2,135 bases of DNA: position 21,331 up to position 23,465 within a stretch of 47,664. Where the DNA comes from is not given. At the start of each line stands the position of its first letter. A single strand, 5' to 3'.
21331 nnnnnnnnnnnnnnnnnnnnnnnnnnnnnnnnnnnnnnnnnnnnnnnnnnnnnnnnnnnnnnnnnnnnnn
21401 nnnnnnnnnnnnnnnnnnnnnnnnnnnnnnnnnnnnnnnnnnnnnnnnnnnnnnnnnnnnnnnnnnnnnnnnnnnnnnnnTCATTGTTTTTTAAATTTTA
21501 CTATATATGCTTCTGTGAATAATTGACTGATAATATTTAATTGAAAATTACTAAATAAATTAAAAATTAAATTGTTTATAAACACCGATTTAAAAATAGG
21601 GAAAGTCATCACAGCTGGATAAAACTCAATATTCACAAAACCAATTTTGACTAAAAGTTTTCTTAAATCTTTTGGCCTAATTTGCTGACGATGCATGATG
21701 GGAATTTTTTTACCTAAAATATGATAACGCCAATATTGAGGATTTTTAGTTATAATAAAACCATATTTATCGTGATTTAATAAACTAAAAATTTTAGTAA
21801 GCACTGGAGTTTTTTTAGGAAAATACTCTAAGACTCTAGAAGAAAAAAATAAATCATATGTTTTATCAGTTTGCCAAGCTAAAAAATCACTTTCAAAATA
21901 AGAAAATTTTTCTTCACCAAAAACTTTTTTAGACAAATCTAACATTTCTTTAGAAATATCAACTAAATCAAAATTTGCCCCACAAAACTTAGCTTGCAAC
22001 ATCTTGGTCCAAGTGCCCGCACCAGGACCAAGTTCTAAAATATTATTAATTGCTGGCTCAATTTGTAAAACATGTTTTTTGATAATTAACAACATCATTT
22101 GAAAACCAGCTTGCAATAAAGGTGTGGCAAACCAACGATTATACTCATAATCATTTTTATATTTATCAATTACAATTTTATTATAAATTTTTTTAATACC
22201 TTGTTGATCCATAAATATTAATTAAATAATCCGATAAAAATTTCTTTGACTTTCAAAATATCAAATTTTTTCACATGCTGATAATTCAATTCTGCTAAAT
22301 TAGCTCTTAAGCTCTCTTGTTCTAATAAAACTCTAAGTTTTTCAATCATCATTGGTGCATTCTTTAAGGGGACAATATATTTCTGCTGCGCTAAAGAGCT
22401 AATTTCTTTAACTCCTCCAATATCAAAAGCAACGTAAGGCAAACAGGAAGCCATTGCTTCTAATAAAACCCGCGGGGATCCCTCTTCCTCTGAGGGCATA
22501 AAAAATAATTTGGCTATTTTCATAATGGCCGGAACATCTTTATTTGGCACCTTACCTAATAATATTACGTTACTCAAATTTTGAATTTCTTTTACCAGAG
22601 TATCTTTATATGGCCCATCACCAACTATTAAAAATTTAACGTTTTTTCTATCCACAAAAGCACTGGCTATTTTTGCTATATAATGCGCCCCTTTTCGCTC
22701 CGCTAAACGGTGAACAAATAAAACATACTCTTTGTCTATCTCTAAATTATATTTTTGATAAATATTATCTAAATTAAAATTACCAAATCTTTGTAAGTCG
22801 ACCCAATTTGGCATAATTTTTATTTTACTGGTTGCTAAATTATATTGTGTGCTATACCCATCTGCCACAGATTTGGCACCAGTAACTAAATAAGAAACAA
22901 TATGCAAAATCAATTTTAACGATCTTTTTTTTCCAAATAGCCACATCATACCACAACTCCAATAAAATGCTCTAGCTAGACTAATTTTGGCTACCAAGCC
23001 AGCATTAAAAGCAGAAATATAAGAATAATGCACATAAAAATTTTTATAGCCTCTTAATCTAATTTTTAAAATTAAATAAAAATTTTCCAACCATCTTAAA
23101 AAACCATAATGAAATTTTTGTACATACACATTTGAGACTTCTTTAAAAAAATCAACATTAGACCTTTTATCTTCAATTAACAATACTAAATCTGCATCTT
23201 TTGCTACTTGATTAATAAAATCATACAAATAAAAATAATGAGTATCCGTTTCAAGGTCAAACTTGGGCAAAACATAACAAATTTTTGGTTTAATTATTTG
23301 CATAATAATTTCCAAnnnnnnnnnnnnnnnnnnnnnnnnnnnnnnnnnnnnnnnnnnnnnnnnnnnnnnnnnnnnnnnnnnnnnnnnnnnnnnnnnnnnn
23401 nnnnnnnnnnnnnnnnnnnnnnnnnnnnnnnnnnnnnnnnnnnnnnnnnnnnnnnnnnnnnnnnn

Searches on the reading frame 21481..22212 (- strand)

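Call 3: search_protein_families(library=pfam, proteins=[window:21481-22212:-], max_evalue=0.01)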
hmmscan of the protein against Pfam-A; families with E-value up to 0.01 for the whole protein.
window:21481-22212:- (243 aa): 8 families
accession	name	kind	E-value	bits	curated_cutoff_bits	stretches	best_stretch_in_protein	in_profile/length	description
PF13649.12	Methyltransf_25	-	3.9e-11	43.9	27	1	58-146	1-94/97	Methyltransferase domain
PF08242.18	Methyltransf_12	-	1.1e-10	42.5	30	1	59-147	1-94/98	Methyltransferase domain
PF13489.12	Methyltransf_23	-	2.1e-10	41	27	1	53-195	21-162/164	Methyltransferase domain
PF08241.18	Methyltransf_11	-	1.3e-08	35.8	21.2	1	59-148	1-90/95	Methyltransferase domain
PF13847.12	Methyltransf_31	-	1.8e-07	31.4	27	1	57-153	6-109/145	Methyltransferase domain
PF00398.26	RrnaAD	-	2.2e-05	24.1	24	1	50-119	29-94/263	Ribosomal RNA adenine dimethylase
PF05401.17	NodS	-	0.0002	21.7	24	1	54-148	43-139/201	Nodulation protein S (NodS)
PF05175.20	MTS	-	0.0018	18.4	23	1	47-122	30-102/170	Methyltransferase small domain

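Call 51: search_protein_families(library=ncbifam, proteins=[window:21481-22212:-], max_evalue=0.001)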
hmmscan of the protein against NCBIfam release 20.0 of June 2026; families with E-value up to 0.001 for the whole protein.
window:21481-22212:- (243 aa): 7 families
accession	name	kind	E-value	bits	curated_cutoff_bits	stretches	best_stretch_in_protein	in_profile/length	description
TIGR02072.1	BioC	equivalog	4.5e-11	43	184.95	1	44-147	27-126/244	malonyl-ACP O-methyltransferase BioC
NF002463.0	PRK01683.1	equivalog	6.8e-11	42.3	297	1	54-148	31-123/258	trans-aconitate 2-methyltransferase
NF010703.0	PRK14103.1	equivalog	7.7e-08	32.1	320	1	56-145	31-116/256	trans-aconitate 2-methyltransferase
TIGR02021.1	BchM-ChlM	equivalog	3.6e-05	23.3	158.9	1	53-191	53-197/218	magnesium protoporphyrin IX methyltransferase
NF041650.1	nod_mtase_NodS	equivalog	0.00013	21.7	300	1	51-143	35-126/190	nodulation methyltransferase NodS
TIGR03533.1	L3_gln_methyl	equivalog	0.00013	21.4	229.7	0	52-123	119-194/284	50S ribosomal protein L3 N(5)-glutamine methyltransferase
TIGR04371.1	methyltran_NanM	subfamily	0.00078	19.1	44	0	41-106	138-204/273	putative sugar O-methyltransferase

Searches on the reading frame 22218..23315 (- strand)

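Call 3: search_protein_families(library=pfam, proteins=[window:22218-23315:-], max_evalue=0.01)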
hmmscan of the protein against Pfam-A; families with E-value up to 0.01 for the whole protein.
window:22218-23315:- (365 aa): 3 families
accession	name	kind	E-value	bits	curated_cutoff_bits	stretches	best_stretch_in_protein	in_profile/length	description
PF00534.26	Glycos_transf_1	-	3.3e-34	118.3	26.4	1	187-344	7-169/172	Glycosyl transferases group 1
PF13692.12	Glyco_trans_1_4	-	4.1e-27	95.6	27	1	197-332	3-141/142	Glycosyl transferases group 1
PF13524.12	Glyco_trans_1_2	-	0.00029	21.2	25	1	222-349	10-130/144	Glycosyl transferase-like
